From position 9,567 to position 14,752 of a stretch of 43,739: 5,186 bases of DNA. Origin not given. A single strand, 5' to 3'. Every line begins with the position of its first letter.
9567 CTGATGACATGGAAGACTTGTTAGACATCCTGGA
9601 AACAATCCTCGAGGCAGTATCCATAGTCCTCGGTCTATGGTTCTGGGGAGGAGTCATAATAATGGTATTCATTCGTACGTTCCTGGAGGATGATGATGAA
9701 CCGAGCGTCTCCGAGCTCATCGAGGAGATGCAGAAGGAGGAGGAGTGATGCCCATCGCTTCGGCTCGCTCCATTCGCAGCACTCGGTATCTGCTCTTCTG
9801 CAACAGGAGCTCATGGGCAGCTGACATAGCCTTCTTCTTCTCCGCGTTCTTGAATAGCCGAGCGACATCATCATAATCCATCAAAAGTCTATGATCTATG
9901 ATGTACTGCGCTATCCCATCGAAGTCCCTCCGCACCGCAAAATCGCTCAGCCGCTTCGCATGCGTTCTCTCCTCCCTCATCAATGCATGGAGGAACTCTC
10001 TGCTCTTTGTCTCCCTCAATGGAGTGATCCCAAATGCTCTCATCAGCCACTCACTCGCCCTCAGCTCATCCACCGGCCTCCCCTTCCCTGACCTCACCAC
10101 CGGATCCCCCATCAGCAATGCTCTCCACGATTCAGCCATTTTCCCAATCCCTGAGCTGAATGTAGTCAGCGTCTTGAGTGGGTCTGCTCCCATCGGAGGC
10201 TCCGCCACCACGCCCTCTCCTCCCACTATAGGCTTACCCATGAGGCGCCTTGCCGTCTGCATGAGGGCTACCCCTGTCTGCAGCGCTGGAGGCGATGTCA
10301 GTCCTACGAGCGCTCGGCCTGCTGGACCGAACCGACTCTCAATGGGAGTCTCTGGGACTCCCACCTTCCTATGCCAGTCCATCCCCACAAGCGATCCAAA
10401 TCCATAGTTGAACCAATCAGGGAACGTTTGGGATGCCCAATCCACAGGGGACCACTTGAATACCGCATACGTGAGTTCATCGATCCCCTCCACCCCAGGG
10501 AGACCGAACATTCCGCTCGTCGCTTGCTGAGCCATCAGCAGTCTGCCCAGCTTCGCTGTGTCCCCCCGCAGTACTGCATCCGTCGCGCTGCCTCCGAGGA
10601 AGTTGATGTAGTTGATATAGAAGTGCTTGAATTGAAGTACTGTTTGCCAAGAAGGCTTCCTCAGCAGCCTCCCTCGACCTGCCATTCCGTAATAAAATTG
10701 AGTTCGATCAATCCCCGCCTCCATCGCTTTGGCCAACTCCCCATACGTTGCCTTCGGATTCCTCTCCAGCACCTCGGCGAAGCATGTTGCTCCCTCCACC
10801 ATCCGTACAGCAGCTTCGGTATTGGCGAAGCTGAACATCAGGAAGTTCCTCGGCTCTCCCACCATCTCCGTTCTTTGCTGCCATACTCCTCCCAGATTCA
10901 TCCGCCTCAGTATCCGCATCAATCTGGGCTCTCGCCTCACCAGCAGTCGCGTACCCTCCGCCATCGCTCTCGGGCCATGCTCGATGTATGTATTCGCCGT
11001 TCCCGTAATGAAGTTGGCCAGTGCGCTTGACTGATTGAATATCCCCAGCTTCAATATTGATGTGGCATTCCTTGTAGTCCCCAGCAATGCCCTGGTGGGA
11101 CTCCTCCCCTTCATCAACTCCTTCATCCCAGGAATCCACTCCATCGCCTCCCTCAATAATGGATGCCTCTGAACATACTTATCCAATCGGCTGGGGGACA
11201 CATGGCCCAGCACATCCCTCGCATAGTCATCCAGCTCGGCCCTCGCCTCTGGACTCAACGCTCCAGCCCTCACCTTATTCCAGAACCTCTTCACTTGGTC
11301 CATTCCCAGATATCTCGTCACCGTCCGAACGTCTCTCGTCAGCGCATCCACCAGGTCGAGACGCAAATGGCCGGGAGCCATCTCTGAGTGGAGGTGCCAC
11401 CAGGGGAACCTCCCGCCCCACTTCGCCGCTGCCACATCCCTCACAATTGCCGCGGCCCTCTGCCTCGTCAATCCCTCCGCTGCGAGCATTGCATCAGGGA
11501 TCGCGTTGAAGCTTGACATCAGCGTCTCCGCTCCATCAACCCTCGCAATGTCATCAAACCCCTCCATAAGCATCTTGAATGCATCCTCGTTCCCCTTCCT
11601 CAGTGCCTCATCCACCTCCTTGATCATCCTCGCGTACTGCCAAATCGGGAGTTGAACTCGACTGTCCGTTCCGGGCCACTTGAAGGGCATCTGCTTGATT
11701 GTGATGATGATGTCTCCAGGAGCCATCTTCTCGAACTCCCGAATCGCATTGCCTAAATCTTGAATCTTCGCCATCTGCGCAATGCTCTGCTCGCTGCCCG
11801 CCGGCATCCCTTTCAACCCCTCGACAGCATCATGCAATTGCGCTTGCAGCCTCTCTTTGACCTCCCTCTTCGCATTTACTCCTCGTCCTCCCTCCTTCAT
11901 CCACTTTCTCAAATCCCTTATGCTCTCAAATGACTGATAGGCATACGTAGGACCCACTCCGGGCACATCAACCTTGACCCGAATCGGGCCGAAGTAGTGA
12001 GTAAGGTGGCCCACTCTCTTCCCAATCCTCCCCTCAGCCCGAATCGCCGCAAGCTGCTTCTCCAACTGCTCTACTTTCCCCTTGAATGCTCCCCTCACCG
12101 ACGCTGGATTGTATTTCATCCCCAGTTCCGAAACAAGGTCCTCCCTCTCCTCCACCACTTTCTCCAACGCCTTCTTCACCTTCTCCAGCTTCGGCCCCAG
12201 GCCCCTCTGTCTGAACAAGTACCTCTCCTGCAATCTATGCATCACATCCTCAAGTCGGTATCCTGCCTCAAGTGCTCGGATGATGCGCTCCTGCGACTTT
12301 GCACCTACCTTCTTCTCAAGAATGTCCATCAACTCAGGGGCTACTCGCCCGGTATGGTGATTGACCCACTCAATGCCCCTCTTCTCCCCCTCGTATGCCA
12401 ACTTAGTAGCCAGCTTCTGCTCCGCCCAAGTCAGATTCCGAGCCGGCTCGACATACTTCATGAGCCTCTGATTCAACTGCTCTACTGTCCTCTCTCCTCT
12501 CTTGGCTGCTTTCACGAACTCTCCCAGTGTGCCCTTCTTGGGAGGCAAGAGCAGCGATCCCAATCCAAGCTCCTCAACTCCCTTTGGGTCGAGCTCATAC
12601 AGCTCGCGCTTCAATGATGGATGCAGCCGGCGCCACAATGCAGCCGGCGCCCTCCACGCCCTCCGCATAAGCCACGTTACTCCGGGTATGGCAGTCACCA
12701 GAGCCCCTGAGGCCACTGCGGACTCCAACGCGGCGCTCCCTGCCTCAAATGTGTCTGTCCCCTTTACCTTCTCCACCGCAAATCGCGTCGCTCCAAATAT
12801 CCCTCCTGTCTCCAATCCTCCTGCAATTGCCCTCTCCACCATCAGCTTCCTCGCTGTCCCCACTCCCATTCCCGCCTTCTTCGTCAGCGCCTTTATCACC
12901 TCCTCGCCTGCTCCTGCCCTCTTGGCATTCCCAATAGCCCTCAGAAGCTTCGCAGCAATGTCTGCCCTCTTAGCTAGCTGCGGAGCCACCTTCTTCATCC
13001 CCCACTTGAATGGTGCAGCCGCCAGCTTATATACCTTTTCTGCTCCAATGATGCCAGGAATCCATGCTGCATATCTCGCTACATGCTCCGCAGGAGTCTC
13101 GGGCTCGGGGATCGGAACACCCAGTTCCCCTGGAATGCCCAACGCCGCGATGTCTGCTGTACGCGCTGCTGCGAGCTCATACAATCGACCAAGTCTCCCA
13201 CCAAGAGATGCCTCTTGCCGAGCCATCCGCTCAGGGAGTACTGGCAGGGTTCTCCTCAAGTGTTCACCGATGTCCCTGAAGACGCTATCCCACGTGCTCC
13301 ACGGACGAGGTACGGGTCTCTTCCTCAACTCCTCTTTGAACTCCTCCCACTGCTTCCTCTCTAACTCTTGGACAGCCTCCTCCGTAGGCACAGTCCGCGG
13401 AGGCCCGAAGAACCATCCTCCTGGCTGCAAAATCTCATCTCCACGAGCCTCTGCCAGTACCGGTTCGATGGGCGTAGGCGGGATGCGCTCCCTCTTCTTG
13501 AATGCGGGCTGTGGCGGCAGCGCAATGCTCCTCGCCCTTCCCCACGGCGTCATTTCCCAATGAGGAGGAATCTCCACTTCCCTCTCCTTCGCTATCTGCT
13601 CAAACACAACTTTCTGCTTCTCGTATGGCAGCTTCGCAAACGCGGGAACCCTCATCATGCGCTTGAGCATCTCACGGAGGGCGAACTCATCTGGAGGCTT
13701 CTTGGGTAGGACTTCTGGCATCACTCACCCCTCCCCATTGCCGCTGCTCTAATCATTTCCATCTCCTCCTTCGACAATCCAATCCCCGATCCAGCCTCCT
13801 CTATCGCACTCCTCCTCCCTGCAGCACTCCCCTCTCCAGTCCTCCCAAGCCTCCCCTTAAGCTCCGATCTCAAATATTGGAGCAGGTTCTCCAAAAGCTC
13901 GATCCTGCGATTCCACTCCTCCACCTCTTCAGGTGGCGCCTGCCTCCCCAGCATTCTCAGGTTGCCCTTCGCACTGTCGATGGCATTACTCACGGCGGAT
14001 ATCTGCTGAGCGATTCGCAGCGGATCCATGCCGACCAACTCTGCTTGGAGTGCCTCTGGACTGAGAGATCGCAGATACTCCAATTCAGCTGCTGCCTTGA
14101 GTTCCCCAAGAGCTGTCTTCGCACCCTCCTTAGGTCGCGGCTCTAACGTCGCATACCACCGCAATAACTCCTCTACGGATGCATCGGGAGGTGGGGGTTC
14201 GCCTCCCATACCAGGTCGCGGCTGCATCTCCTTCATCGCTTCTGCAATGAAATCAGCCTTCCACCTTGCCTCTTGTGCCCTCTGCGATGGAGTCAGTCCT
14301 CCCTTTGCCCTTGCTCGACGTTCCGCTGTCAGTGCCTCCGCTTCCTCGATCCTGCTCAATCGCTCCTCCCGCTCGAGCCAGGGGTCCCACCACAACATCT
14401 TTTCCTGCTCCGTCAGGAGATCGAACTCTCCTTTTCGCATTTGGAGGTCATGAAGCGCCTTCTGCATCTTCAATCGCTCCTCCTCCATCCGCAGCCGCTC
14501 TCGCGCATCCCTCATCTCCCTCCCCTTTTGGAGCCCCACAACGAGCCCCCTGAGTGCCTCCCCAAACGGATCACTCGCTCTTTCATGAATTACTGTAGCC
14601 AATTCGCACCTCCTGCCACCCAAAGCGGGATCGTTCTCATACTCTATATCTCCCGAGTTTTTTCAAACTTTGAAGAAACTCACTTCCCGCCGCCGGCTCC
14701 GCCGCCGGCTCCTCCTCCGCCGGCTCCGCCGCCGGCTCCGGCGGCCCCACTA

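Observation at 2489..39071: Genome-wide 25-bp near-palindrome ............-S-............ marks gene junctions on both arms, and its asymmetry follows gene direction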

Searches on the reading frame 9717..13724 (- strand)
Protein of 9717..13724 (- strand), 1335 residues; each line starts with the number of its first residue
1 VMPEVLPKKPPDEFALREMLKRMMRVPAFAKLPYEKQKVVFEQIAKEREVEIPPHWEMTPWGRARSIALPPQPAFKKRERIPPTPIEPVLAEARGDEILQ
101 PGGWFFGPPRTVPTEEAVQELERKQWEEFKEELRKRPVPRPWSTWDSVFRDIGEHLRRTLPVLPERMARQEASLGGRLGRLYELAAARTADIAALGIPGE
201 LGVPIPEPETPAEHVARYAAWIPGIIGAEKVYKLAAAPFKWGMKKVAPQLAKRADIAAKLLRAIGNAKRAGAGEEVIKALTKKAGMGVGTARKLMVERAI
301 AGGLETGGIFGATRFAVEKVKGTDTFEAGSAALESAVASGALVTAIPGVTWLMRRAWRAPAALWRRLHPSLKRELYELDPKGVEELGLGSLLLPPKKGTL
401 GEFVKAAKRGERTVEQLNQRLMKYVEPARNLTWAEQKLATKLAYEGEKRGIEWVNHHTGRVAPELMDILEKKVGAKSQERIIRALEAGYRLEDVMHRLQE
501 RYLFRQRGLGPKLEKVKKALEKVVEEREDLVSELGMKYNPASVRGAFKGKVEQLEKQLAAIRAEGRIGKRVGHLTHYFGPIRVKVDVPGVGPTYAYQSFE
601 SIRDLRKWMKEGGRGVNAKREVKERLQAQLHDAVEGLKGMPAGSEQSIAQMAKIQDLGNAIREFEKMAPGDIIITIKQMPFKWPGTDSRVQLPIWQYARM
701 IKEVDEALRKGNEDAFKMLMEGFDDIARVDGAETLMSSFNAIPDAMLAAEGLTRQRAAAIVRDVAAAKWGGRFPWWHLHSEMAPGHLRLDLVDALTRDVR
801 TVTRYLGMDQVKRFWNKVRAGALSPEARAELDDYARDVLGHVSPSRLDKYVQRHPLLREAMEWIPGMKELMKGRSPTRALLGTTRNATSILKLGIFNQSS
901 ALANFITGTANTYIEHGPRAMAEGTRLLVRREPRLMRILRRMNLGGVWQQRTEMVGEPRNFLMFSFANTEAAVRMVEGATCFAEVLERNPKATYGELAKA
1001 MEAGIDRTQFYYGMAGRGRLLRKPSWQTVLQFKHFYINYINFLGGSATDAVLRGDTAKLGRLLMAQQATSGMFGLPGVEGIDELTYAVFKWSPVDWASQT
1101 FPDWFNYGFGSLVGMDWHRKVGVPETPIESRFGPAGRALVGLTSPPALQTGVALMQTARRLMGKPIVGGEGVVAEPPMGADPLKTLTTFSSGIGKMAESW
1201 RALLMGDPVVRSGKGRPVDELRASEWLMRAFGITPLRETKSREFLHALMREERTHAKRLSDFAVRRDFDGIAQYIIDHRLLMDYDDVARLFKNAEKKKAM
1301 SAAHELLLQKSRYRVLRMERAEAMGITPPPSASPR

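Call 8: search_protein_families(library=pfam, proteins=[window:9717-13724:-], max_evalue=0.01)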
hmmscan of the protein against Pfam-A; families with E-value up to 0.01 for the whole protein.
window:9717-13724:- (1335 aa): 0 families

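Call 9: search_protein_families(library=phrogs, proteins=[window:9717-13724:-], max_evalue=0.001)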
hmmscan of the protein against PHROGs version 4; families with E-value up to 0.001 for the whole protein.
window:9717-13724:- (1335 aa): 0 families

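Call 44: search_solved_structures(query=window:9717-13724:-, max_evalue=1)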
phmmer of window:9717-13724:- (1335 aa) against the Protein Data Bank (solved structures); distinct sequences matched with E-value up to 1: 1.
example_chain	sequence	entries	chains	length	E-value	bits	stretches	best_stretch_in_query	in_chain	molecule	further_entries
3zpx_A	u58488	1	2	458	0.2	12.5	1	1090-1170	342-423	LIPASE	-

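Call 82: search_protein_families(library=phrogs, proteins=[window:9717-13724:-], max_evalue=0.01)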
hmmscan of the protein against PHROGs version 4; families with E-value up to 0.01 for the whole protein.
window:9717-13724:- (1335 aa): 0 families

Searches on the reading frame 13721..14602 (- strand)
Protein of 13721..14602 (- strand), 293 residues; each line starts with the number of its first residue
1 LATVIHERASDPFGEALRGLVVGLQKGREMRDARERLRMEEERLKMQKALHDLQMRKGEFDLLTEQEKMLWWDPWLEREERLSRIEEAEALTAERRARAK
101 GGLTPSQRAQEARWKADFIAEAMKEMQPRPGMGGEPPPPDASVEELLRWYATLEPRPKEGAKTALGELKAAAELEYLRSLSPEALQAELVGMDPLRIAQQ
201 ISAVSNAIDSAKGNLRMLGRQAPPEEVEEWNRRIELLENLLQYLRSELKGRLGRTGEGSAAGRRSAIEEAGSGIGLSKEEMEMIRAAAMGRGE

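Call 82: search_protein_families(library=phrogs, proteins=[window:13721-14602:-], max_evalue=0.01)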
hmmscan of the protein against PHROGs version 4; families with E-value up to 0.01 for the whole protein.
window:13721-14602:- (293 aa): 0 families

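Call 90: search_protein_families(library=pfam, proteins=[window:13721-14602:-], max_evalue=0.01)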
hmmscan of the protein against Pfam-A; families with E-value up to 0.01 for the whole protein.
window:13721-14602:- (293 aa): 0 families
